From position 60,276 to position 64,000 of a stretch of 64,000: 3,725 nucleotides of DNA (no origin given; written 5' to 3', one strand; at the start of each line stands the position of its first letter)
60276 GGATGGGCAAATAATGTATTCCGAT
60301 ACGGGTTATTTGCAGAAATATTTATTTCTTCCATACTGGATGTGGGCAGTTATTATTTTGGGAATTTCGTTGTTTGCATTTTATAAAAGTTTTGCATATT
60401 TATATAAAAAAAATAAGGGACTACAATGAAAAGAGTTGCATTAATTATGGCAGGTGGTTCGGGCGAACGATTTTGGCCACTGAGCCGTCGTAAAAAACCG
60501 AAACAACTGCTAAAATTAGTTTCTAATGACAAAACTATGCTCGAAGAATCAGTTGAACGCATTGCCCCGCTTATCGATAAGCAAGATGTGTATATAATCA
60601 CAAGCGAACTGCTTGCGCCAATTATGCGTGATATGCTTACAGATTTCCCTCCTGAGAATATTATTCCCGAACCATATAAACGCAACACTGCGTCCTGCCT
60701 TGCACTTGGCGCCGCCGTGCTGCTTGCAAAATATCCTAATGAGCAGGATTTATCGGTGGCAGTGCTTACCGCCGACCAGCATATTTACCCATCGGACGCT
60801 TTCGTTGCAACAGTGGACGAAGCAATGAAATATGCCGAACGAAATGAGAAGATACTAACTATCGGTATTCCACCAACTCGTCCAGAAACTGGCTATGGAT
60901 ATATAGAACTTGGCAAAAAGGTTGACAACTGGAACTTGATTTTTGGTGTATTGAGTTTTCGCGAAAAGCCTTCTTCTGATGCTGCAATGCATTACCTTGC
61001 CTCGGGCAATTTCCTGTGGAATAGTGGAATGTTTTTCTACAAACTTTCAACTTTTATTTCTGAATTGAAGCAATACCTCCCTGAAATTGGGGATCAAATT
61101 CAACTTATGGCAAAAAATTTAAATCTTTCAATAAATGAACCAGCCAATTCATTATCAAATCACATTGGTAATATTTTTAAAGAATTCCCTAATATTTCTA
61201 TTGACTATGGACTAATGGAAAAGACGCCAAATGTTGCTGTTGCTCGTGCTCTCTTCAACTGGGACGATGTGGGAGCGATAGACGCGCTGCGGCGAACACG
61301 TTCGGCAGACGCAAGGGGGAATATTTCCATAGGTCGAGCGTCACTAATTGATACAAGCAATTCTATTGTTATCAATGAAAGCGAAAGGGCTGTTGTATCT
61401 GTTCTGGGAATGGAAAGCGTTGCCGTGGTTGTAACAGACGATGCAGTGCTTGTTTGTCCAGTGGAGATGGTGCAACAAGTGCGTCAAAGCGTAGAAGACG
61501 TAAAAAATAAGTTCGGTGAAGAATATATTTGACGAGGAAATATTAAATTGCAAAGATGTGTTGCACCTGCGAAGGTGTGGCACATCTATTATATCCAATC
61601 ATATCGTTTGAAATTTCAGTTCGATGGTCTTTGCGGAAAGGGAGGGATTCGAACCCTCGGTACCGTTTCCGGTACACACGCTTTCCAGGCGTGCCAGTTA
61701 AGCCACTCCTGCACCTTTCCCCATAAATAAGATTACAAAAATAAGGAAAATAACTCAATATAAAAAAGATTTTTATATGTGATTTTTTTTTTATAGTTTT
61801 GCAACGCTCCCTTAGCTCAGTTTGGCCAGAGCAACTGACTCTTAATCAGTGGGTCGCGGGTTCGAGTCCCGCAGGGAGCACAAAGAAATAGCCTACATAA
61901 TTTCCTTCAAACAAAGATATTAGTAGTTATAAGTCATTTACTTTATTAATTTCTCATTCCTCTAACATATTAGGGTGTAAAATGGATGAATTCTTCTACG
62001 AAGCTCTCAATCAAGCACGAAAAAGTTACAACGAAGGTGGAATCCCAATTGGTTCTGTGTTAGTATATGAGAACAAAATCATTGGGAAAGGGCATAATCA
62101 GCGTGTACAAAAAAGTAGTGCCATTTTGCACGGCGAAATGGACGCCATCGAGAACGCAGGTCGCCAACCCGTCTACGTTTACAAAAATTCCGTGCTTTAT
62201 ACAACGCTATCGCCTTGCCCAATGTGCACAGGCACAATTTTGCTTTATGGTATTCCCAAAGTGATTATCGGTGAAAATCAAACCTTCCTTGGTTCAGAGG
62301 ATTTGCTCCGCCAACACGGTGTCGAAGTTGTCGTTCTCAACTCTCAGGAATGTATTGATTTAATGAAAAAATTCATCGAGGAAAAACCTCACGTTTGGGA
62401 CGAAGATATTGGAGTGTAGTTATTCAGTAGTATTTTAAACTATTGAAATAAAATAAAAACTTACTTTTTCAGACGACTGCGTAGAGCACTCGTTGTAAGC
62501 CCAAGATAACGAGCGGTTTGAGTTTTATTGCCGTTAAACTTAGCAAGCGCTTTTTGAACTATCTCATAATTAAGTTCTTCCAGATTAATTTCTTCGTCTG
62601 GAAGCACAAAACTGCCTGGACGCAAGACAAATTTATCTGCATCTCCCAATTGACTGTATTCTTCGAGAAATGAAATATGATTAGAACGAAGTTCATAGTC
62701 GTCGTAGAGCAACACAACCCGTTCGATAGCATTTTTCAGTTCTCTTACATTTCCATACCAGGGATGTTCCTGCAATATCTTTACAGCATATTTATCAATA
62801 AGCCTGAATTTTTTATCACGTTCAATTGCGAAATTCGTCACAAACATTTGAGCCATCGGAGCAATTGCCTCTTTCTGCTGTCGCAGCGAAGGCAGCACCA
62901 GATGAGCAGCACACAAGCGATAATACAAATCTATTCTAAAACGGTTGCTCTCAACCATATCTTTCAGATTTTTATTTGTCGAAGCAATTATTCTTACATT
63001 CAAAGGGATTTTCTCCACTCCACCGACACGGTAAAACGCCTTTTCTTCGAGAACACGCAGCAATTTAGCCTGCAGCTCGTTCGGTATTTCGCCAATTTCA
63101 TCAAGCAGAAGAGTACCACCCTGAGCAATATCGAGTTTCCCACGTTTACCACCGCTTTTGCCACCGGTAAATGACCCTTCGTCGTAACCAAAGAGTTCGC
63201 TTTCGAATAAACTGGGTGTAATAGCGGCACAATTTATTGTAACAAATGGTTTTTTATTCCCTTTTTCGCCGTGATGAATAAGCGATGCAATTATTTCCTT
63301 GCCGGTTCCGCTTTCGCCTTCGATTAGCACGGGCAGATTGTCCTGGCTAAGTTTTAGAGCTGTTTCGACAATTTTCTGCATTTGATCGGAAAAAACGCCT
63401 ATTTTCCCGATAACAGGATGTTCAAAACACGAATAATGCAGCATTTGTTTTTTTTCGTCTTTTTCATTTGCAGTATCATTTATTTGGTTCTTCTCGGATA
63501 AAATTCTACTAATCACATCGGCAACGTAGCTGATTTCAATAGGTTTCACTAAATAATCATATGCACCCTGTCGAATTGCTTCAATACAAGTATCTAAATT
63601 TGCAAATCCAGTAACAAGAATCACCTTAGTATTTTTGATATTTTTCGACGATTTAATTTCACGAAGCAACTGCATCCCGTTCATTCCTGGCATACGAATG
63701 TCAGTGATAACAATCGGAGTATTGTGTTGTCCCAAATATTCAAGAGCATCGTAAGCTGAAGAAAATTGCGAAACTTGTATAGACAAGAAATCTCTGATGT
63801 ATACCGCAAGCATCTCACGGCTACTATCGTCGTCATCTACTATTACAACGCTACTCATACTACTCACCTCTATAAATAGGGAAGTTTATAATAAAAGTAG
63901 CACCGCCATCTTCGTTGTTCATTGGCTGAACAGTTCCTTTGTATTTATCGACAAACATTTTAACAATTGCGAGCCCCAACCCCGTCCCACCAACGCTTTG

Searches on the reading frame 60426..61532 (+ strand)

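Call 10: search_protein_families(library=ncbifam, proteins=[window:60426-61532:+], max_evalue=0.0001)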
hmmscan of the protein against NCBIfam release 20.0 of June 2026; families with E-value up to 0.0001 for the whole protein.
window:60426-61532:+ (368 aa): 3 families
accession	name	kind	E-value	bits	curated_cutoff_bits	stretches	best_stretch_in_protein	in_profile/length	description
TIGR01479.1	GMP_PMI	equivalog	5.7e-84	282.6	372.95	1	5-362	3-348/467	mannose-1-phosphate guanylyltransferase/mannose-6-phosphate isomerase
NF012004.0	PRK15460.1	equivalog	5.7e-64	216.5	859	1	4-362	7-358/478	mannose-1-phosphate guanyltransferase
TIGR03992.1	Arch_glmU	subfamily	1.9e-05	23.7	292.1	1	5-76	3-69/393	bifunctional sugar-1-phosphate nucleotidylyltransferase/acetyltransferase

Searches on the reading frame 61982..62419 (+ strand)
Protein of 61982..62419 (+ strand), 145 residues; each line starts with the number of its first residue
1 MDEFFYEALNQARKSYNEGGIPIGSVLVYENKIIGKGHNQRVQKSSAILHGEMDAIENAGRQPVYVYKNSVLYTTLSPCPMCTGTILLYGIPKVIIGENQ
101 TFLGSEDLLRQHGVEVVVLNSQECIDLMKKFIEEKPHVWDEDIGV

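Call 92: find_encoding_contigs(protein=window:61982-62419:+, flank=10000, max_places=1)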
Protein window:61982-62419:+ (145 aa): 5 contigs read that carry it; 1 place shown.
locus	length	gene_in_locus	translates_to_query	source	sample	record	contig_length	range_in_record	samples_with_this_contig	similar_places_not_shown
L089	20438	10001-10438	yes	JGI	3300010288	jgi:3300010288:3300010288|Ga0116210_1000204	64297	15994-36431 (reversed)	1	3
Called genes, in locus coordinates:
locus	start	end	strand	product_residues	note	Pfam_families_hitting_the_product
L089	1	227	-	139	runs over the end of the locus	-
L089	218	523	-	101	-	-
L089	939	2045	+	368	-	PF21016:RlmN_N, PF04055:Radical_SAM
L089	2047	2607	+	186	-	-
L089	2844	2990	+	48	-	PF00468:Ribosomal_L34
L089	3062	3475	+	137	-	PF00825:Ribonuclease_P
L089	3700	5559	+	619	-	PF14849:YidC_periplas, PF02096:60KD_IMP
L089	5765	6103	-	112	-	PF01740:STAS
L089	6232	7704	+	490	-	PF01943:Polysacc_synt, PF13440:Polysacc_synt_3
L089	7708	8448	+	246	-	PF13398:Peptidase_M50B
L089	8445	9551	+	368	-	PF00483:NTP_transferase, PF12804:NTP_transf_3 (weak), PF22640:ManC_GMP_beta-helix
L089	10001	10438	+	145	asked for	PF00383:dCMP_cyt_deam_1, PF14437:MafB19-deam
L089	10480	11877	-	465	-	PF00072:Response_reg, PF00158:Sigma54_activat, PF14532:Sigma54_activ_2, PF07728:AAA_5, PF25601:AAA_lid_14, PF02954:HTH_8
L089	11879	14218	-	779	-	PF00989:PAS (weak), PF08448:PAS_4 (weak), PF13426:PAS_9, PF00989:PAS, PF13188:PAS_8, PF13426:PAS_9, PF00989:PAS, PF02518:HATPase_c, +4 more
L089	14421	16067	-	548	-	PF20154:LNT_N, PF00795:CN_hydrolase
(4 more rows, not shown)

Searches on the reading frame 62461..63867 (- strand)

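Call 10: search_protein_families(library=ncbifam, proteins=[window:62461-63867:-], max_evalue=0.0001)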
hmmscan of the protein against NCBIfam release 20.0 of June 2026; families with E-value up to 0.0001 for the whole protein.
window:62461-63867:- (468 aa): 101 families (the best 25 are shown)
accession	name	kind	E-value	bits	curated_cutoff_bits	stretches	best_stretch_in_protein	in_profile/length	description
NF008469.0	PRK11361.1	equivalog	3.6e-110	368.8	714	1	1-466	1-451/461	acetoacetate metabolism transcriptional regulator AtoC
TIGR01818.1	ntrC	equivalog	7e-104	348.2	558.6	1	7-467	1-461/463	nitrogen regulation protein NR(I)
TIGR02915.1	PEP_resp_reg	equivalog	2.9e-98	329.6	502.6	1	8-467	2-440/445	PEP-CTERM-box response regulator transcription factor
NF041552.1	TF_PrdR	equivalog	1e-92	311.3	795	1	150-467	267-574/577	sigma-54 dependent transcriptional regulator PrdR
NF051870.1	NAssimRespRegNtrX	equivalog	2.1e-88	297.2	600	1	4-467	1-448/452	nitrogen assimilation response regulator NtrX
NF049963.1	RespRegFlgRCampy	domain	1.6e-86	290.8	750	1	7-402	3-380/429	fla regulon two-component system response regulator FlgR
NF007689.0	PRK10365.1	equivalog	3.4e-85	286.4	760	1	6-466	7-439/441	sigma-54-dependent response regulator transcription factor ZraR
TIGR01817.1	nifA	equivalog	3.8e-84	283.3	528.85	1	120-403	167-443/534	nif-specific transcriptional activator NifA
NF041946.1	LuxO_transreg_Vib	equivalog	8.3e-84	282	800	1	10-466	2-457/463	quorum-sensing sigma-54 dependent transcriptional regulator LuxO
NF008176.1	PRK10923.1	equivalog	1.9e-83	280.7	620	1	6-386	5-369/469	nitrogen regulation protein NR(I)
NF011953.0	PRK15424.1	equivalog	4.1e-81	273.2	703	1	114-468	180-533/538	propionate catabolism operon regulatory protein PrpR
TIGR02329.1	propionate_PrpR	equivalog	5.4e-79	266.2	499.2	1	159-468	217-526/526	propionate catabolism operon regulatory protein PrpR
NF050807.1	TransRegFlbDCaul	equivalog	3.1e-78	263.7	750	1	161-467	125-436/454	sigma-54-dependent transcriptional regulator FlbD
NF011695.0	PRK15115.1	equivalog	3.8e-75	253.3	763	1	5-455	7-422/445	two-component system response regulator GlrR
NF003451.0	PRK05022.1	equivalog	6.3e-75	252.8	476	1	95-464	132-503/512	nitric oxide reductase transcriptional regulator NorR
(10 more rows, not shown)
